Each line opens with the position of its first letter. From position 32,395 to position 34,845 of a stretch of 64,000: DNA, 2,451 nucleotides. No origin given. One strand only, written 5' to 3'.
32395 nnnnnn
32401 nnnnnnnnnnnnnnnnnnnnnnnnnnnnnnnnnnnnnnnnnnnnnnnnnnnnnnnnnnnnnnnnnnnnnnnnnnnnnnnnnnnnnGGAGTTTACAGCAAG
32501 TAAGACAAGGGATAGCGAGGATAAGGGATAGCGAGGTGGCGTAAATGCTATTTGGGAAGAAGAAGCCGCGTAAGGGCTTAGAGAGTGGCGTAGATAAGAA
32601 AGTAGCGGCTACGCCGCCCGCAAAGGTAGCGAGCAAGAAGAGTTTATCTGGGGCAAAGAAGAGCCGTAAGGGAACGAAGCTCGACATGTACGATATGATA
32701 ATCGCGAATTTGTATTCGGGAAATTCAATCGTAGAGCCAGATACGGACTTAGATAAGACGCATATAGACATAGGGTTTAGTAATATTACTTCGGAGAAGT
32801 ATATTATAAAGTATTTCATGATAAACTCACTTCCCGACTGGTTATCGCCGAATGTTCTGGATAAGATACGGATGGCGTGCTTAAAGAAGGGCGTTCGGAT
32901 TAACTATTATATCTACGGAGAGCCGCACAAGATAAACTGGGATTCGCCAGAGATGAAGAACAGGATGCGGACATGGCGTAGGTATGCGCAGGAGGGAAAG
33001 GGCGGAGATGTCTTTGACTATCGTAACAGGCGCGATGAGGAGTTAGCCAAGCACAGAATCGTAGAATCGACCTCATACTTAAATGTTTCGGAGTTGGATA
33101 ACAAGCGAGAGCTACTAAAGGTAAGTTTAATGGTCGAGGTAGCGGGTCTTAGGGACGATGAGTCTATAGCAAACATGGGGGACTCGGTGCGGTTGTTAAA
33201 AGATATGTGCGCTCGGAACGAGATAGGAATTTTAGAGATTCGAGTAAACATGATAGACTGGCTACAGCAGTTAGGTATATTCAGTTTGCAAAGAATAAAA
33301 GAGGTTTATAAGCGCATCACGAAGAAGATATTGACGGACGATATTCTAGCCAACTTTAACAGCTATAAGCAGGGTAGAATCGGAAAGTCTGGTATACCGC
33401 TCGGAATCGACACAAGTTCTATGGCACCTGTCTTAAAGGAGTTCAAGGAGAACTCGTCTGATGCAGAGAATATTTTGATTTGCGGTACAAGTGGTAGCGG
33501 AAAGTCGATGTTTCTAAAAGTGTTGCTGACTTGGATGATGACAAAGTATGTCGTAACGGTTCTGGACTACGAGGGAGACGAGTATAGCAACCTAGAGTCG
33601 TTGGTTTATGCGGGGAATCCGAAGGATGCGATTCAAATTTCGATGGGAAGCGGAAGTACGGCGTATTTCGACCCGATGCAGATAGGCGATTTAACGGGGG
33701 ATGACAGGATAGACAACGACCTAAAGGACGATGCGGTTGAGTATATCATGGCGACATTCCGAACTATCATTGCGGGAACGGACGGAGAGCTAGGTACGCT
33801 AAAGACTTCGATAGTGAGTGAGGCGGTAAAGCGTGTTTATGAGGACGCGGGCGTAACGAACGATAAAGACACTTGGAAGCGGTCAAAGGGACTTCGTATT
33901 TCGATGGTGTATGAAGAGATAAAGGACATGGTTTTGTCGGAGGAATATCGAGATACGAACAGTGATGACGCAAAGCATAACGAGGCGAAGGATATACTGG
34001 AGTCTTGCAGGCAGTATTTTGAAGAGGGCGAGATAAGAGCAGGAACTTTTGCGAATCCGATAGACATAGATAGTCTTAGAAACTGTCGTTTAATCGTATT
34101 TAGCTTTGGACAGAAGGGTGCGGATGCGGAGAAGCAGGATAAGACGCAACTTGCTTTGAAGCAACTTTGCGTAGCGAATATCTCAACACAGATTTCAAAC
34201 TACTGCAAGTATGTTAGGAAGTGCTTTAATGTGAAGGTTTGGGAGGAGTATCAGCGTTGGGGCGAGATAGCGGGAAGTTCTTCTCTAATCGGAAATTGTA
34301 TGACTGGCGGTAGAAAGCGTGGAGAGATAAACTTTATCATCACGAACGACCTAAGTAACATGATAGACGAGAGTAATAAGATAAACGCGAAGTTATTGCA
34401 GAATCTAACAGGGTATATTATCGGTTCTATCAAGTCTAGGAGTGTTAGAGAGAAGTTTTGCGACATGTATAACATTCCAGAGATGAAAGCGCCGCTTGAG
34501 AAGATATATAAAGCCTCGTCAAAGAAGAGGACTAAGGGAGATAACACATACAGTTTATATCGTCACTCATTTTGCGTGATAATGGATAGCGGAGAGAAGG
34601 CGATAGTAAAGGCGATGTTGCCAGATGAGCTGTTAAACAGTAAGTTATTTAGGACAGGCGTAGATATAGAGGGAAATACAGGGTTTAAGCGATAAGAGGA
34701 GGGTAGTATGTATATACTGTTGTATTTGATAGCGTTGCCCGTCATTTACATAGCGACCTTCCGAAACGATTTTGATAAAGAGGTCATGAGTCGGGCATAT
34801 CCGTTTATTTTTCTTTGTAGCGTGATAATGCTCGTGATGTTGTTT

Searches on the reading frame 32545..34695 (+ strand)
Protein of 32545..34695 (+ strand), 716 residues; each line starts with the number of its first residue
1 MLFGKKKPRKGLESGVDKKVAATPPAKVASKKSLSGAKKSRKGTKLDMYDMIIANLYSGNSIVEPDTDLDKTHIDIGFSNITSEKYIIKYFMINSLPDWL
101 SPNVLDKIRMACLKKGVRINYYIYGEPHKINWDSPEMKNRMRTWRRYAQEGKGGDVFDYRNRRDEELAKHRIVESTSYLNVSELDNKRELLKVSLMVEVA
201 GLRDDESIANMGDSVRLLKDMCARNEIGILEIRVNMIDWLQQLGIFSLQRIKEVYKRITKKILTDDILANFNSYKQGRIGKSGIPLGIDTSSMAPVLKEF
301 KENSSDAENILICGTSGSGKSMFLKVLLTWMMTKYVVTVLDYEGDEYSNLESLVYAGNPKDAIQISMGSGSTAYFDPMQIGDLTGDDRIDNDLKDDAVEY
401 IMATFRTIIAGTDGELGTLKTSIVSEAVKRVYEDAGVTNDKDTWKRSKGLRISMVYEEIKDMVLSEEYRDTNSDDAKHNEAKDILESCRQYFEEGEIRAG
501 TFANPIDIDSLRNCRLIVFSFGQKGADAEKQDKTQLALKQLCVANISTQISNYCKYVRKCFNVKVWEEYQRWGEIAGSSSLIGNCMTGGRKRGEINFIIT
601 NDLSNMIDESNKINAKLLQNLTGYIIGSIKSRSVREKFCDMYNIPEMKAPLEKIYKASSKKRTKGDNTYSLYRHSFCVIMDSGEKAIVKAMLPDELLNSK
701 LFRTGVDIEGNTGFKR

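Call 6: search_protein_families(library=pfam, proteins=[window:32545-34695:+], max_evalue=0.01)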
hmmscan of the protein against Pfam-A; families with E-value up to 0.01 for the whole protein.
window:32545-34695:+ (716 aa): 6 families
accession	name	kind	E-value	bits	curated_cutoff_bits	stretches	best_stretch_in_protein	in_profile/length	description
PF19044.6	P-loop_TraG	-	1.6e-06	27.5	25.8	1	282-563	9-256/413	TraG P-loop domain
PF01935.23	DUF87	-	5.4e-06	27.1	23.2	1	310-489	26-174/220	Helicase HerA, central domain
PF01580.24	FtsK_SpoIIIE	-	1.5e-05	25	24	1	282-335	27-67/221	FtsK/SpoIIIE family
PF20720.3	nSTAND3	-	0.0018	18.4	27.2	1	298-340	8-51/155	Novel STAND NTPase 3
PF04665.18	Pox_A32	-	0.0037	17.2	22.8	1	307-336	13-42/242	Poxvirus A32 protein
PF13238.12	AAA_18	-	0.0093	16.9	29.4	0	310-328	1-19/128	AAA domain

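Call 14: search_protein_families(library=phrogs, proteins=[window:32545-34695:+], max_evalue=0.01)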
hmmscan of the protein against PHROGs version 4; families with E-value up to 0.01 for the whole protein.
window:32545-34695:+ (716 aa): 3 families
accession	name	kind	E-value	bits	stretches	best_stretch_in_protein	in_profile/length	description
phrog_2666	-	head and packaging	3.5e-06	26.9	1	302-348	316-363/555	terminase large subunit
phrog_2376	-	other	0.00052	20.5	0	291-339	59-106/363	ATPase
phrog_7035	-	unknown function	0.0033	16.8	1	233-349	135-255/969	-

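Call 25: search_solved_structures(query=window:32545-34692:+, max_evalue=1)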
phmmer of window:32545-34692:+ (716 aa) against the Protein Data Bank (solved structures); distinct sequences matched with E-value up to 1: 11.
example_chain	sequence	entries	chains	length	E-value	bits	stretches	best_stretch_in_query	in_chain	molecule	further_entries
5fv0_A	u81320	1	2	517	0.18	13.4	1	247-334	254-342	ESX secretion system protein EccC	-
4nh0_A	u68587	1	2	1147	0.22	13.1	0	282-336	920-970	Cell divisionFtsK/SpoIIIE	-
4lya_A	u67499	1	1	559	0.22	13.1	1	247-334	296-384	Uncharacterized protein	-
6bge_A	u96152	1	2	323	0.22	13.1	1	297-359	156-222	VirB11-like protein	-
1g6o_A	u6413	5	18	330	0.23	13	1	297-359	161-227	CAG-ALPHA | virB11 homolog | Cag-alfa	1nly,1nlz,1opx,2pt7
7wit_A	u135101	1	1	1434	0.36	12.4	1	270-325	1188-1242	ATP-sensitive inward rectifier potassium channel 11,ATP-binding cassette sub-family C memb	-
6baa_E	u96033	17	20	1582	0.41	12.2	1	270-325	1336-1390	ATP-binding cassette sub-family C member 8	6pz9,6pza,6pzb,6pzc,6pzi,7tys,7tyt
9kgl_B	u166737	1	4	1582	0.41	12.2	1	270-325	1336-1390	ATP-binding cassette sub-family C member 8 isoform X2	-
5wua_E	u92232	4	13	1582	0.41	12.2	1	270-325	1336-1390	SUR1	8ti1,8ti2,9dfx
5yke_B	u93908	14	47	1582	0.41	12.2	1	270-325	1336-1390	ATP-binding cassette sub-family C member 8 isoform X2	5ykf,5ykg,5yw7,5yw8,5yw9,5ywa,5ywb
5twv_B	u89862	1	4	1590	0.41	12.2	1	270-325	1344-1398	ATP-binding cassette sub-family C member 8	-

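Call 27: search_protein_families(library=ncbifam, proteins=[window:32545-34695:+], max_evalue=0.1)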
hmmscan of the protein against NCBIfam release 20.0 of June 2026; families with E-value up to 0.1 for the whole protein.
window:32545-34695:+ (716 aa): 17 families
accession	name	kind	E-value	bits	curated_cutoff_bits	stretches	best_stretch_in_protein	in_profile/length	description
NF045975.1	VirB4_plasma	equivalog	1.4e-15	56.1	590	1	230-552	437-750/894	Mbov_0397 family ICE element conjugal transfer ATPase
NF045971.1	conju_CD1110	equivalog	3.4e-13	48.8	325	1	232-436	342-535/752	VirB4-like conjugal transfer ATPase, CD1110 family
TIGR02746.1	TraC-F-type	equivalog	8.5e-05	20.6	567.05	1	300-436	424-547/800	type IV secretion system protein TraC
TIGR03925.1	T7SS_EccC_b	equivalog_domain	0.0013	17.1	346.55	1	278-335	336-389/564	type VII secretion protein EccCb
TIGR00929.1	VirB4_CagE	subfamily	0.0019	16.5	643.1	1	295-356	423-484/792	VirB4 family type IV secretion/conjugal transfer ATPase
NF007601.2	PRK10247.1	equivalog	0.0063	16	292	1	296-355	16-73/204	iron efflux ABC transporter ATP-binding subunit FetA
TIGR02857.1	CydD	equivalog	0.012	14.6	435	1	295-337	336-379/529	thiol reductant ABC exporter subunit CydD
TIGR03928.1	T7_EssCb_Firm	equivalog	0.025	12.2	778.4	1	275-352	1068-1143/1296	type VII secretion protein EssC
NF010278.0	PRK13721.1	subfamily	0.034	12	1177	1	300-350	472-522/874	type IV secretion system protein TraC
TIGR03797.1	NHLM_micro_ABC2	equivalog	0.039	12.4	709.4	1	295-331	467-503/686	NHLP bacteriocin export ABC transporter permease/ATPase subunit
TIGR02211.1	LolD_lipo_ex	equivalog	0.048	13.2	307.75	1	295-328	19-52/221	lipoprotein-releasing ABC transporter ATP-binding protein LolD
TIGR02788.1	VirB11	equivalog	0.055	12.5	249.95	0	306-359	143-199/308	P-type DNA transfer ATPase VirB11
TIGR03005.1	ectoine_ehuA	equivalog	0.064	12.5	345.4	0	296-330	15-49/252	ectoine/hydroxyectoine ABC transporter ATP-binding protein EhuA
TIGR02324.1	CP_lyasePhnL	equivalog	0.075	12.5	256.3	0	294-329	21-56/224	phosphonate C-P lyase system protein PhnL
TIGR03796.1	NHLM_micro_ABC1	equivalog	0.077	11.2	853.3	0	234-327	430-525/710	NHLP family bacteriocin export ABC transporter peptidase/permease/ATPase subunit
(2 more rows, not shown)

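Call 52: search_dna_similar(query=window:32545-34692:+, collection=phages, mode=protein, max_evalue=0.001, max_rows=15)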
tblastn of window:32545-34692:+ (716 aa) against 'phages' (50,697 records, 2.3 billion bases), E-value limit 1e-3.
No match.

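Call 89: search_solved_structures(query=A9, max_evalue=0.1)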
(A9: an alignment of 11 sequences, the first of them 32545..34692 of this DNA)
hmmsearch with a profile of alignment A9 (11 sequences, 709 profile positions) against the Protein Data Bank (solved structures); distinct sequences matched with E-value up to 0.1: 6.
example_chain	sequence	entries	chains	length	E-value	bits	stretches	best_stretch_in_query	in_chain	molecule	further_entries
4ag5_A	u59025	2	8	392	0.00072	21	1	274-345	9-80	TYPE IV SECRETORY PATHWAY VIRB4 COMPONENTS-LIKE PROTEIN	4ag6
6bge_A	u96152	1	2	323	0.0023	19.3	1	296-347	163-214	VirB11-like protein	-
1g6o_A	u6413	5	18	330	0.0024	19.3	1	296-347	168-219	CAG-ALPHA | virB11 homolog | Cag-alfa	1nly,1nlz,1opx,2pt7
6o1w_A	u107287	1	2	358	0.053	14.8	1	292-347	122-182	DNA translocase coupling protein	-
6o1x_A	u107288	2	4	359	0.053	14.8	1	292-347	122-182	DNA translocase coupling protein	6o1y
6o1z_A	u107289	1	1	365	0.054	14.8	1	292-347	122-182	DNA translocase coupling protein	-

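Call 99: search_protein_families(library=padloc, proteins=[window:32545-34695:+], max_evalue=0.01)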
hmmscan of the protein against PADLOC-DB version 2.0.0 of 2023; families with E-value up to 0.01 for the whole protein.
window:32545-34695:+ (716 aa): 2 families
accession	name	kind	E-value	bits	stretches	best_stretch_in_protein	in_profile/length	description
PDLC02684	DndH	-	1.5e-07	27.3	1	276-448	1335-1502/1715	DndH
PDLC04140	mad8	-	6.3e-07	27.2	1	283-522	3-164/314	mads_8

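Call 109: search_dna_similar(query=window:32545-34692:+, collection=plasmids, mode=protein, max_evalue=0.001, max_rows=15)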
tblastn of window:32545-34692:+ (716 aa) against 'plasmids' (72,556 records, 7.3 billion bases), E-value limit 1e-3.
Records with a match: 28; places in all: 28; records where one place covers at least 80% of the query: 21.
Best place of each record, by identity: <60% 28.
By first word of the organism name: Bacillus 22; Paenibacillus 3; Aneurinibacillus 1; Brevibacillus 1; Jeotgalibacillus 1.
By predicted mobility (MOB-suite, as given by PLSDB): non-mobilizable 28.
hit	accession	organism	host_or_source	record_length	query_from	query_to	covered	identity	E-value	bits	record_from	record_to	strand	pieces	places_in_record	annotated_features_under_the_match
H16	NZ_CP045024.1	Bacillus thuringiensis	whole organism,soil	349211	82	708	88%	30.9%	2e-75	273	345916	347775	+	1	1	hypothetical protein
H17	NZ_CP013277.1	Bacillus thuringiensis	Vectobac,bacterial clone,Commercial ...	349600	82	708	88%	30.9%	2e-75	273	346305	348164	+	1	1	hypothetical protein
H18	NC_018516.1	Bacillus thuringiensis HD-789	-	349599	82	708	88%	30.9%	2e-75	273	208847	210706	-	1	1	hypothetical protein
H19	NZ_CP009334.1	Bacillus thuringiensis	-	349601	82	708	88%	30.9%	2e-75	273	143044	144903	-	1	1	hypothetical protein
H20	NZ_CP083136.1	Bacillus thuringiensis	whole organism,Biopesticide Solbac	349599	82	708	88%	30.9%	2e-75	273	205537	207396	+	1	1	hypothetical protein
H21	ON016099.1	Bacillus thuringiensis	-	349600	82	708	88%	30.9%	2e-75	273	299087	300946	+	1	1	hypothetical protein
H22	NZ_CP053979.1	Bacillus thuringiensis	-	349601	82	708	88%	30.9%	2e-75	273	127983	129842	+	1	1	hypothetical protein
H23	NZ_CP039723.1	Bacillus thuringiensis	whole organism,soil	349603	82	708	88%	30.9%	2e-75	273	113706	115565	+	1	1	hypothetical protein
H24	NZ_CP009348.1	Bacillus thuringiensis HD1002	Sewage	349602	82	708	88%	30.9%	2e-75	273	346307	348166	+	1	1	hypothetical protein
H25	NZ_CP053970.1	Bacillus thuringiensis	-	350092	82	708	88%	30.9%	2e-75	273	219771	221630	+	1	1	hypothetical protein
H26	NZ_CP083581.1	Bacillus sp. PM8313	Pagrus major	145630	65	708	90%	24.1%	6e-40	166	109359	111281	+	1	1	DUF87 domain-containing protein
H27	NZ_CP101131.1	Bacillus sp. KRF7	Sebastes schlegelii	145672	65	708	90%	24.1%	6e-40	166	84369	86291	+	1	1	DUF87 domain-containing protein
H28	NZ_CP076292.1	Bacillus velezensis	Solanum lycopersicum,soil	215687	46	704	92%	23.4%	2e-39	164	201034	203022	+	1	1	hypothetical protein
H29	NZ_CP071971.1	Bacillus amyloliquefaciens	catalpa,metagenomic assembly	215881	46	704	92%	23.4%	2e-39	164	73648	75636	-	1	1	hypothetical protein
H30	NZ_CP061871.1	Bacillus subtilis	cell culture,tobacco leaf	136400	73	708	89%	23.8%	5e-41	169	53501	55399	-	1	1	DUF87 domain-containing protein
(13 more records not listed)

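Call 110: get_annotated_region(hit=H18, flank=14000)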
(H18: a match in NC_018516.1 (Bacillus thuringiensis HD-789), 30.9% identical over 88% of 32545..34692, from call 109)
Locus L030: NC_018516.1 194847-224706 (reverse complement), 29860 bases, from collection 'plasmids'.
description: Bacillus thuringiensis HD-789 plasmid pBTHD789-1, complete sequence
organism: Bacillus thuringiensis HD-789 (NCBI taxid 1217737)
taxonomy: Bacteria; Bacillota; Bacilli; Bacillales; Bacillaceae; Bacillus; Bacillus thuringiensis; Bacillus thuringiensis HD-789
host: -; source: -; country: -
typing (MOB-suite, as given by PLSDB): non-mobilizable
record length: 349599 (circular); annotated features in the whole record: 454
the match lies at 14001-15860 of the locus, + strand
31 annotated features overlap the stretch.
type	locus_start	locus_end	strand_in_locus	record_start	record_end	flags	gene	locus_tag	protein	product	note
CDS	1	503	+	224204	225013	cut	-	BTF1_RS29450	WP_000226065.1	hypothetical protein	-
CDS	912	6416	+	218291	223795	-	-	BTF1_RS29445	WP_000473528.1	hypothetical protein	-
CDS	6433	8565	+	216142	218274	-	-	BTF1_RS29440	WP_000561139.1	hypothetical protein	-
CDS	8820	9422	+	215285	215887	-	-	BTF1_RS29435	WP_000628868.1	hypothetical protein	-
CDS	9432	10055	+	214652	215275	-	-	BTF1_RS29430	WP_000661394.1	hypothetical protein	-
CDS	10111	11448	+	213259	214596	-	-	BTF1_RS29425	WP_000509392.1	hypothetical protein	-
CDS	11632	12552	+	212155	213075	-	-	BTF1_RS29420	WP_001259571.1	hypothetical protein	-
CDS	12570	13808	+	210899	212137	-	-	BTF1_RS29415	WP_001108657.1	hypothetical protein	-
CDS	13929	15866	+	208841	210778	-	-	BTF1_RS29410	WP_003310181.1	hypothetical protein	-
CDS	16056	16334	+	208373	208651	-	-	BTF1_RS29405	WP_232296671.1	hypothetical protein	-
CDS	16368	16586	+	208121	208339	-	-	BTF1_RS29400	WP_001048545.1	hypothetical protein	-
CDS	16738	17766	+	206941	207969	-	-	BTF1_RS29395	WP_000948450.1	hypothetical protein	-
CDS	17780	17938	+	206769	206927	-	-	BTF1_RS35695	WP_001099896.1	hypothetical protein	-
CDS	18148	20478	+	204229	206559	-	-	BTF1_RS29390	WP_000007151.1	FtsK/SpoIIIE domain-containing protein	-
CDS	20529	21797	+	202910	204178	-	-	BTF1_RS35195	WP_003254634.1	hypothetical protein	-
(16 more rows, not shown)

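Call 121: get_annotated_region(hit=H28, flank=9000)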
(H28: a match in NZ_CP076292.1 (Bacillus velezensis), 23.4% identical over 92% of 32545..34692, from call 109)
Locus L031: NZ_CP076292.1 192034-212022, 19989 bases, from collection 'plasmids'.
description: Bacillus velezensis strain US1 plasmid unnamed, complete sequence
organism: Bacillus velezensis (NCBI taxid 492670)
taxonomy: Bacteria; Bacillota; Bacilli; Bacillales; Bacillaceae; Bacillus; Bacillus velezensis
host: -; source: Solanum lycopersicum,soil; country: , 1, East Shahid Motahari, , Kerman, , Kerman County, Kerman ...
typing (MOB-suite, as given by PLSDB): non-mobilizable
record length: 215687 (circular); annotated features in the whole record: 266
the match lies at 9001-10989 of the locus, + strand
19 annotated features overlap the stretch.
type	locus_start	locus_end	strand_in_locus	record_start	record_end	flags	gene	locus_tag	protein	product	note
CDS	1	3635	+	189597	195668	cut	-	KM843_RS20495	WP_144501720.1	hypothetical protein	-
CDS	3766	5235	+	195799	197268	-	-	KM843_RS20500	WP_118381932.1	hypothetical protein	-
CDS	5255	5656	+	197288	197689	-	-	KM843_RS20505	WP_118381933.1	hypothetical protein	-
CDS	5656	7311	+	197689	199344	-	-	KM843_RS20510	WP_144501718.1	AAA family ATPase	-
CDS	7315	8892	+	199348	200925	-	-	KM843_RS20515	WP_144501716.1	hypothetical protein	-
CDS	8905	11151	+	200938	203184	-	-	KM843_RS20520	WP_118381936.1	hypothetical protein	-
CDS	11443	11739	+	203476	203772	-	-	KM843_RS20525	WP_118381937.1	hypothetical protein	-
CDS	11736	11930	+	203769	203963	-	-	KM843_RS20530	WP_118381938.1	hypothetical protein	-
CDS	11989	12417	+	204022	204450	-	-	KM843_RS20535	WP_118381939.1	hypothetical protein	-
CDS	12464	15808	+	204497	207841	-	-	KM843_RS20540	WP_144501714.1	FtsK/SpoIIIE domain-containing protein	-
CDS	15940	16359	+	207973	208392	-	-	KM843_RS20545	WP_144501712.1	hypothetical protein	-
CDS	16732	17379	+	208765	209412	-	-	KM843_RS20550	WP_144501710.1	hypothetical protein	-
CDS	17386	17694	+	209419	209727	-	-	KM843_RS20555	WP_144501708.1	hypothetical protein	-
CDS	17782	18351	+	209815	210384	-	-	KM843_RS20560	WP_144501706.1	hypothetical protein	-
CDS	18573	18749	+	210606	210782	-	-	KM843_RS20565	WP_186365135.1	hypothetical protein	-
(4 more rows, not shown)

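Call 122: get_annotated_region(hit=H26, flank=9000)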
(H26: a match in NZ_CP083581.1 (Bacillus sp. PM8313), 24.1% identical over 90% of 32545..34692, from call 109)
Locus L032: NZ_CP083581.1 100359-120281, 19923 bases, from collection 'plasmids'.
description: Bacillus sp. PM8313 plasmid unnamed, complete sequence
organism: Bacillus sp. PM8313 (NCBI taxid 2875710)
taxonomy: Bacteria; Bacillota; Bacilli; Bacillales; Bacillaceae; Bacillus; Bacillus sp. PM8313
host: -; source: Pagrus major; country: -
typing (MOB-suite, as given by PLSDB): non-mobilizable
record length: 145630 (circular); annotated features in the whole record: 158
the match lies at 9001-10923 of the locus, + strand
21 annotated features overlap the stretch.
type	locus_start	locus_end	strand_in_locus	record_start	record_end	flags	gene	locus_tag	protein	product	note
CDS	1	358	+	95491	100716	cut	-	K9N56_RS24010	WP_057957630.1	hypothetical protein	-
CDS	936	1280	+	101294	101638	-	-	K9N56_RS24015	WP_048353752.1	hypothetical protein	-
CDS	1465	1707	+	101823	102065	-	-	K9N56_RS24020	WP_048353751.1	hypothetical protein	-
CDS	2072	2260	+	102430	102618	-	-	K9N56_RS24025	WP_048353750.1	hypothetical protein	-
CDS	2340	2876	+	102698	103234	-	-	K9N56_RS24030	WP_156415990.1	hypothetical protein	-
CDS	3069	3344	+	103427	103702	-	-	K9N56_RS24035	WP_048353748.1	2-hydroxyacyl-CoA dehydratase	-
CDS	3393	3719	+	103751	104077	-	-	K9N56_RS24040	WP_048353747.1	hypothetical protein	-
CDS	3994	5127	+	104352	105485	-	-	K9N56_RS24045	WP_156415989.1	hypothetical protein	-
CDS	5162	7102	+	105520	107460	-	-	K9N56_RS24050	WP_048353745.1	AAA family ATPase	-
CDS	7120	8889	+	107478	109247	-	-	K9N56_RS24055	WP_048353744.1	hypothetical protein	-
CDS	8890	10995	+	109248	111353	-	-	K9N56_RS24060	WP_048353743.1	DUF87 domain-containing protein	-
CDS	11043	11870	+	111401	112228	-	-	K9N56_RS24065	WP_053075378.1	M23 family metallopeptidase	GO:0006508 - proteolysis [Evidence IEA]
CDS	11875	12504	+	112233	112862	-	-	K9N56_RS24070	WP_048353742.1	hypothetical protein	-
CDS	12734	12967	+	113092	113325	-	-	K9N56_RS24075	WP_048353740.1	hypothetical protein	-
CDS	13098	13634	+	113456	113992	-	-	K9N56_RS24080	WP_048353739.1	hypothetical protein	-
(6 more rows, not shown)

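Call 125: search_protein_families(library=pfam, proteins=[L031:5656-7308:+, L032:5162-7099:+, L030:11632-12549:+], max_evalue=0.1)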
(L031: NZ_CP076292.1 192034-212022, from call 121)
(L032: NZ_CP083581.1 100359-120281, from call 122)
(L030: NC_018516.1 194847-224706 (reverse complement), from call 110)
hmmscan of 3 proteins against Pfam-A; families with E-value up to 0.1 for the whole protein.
L031:5656-7308:+ (551 aa): 3 families
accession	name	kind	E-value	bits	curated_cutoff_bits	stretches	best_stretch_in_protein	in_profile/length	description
PF13614.12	AAA_31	-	2.5e-09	37.8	27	1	307-447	18-156/177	AAA domain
PF01656.29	CbiA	-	0.0016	18.8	25.4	1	306-517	14-111/125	CobQ/CobB/MinD/ParA nucleotide binding domain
PF06564.18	CBP_BcsQ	-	0.071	13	21.3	0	303-440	14-147/234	Cellulose biosynthesis protein BcsQ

L032:5162-7099:+ (646 aa): 2 families
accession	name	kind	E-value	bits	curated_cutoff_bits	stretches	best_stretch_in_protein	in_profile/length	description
PF13614.12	AAA_31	-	9.1e-09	35.9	27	1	410-569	12-168/177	AAA domain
PF01656.29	CbiA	-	5.3e-06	26.8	25.4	1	408-615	7-113/125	CobQ/CobB/MinD/ParA nucleotide binding domain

L030:11632-12549:+ (306 aa): 0 families
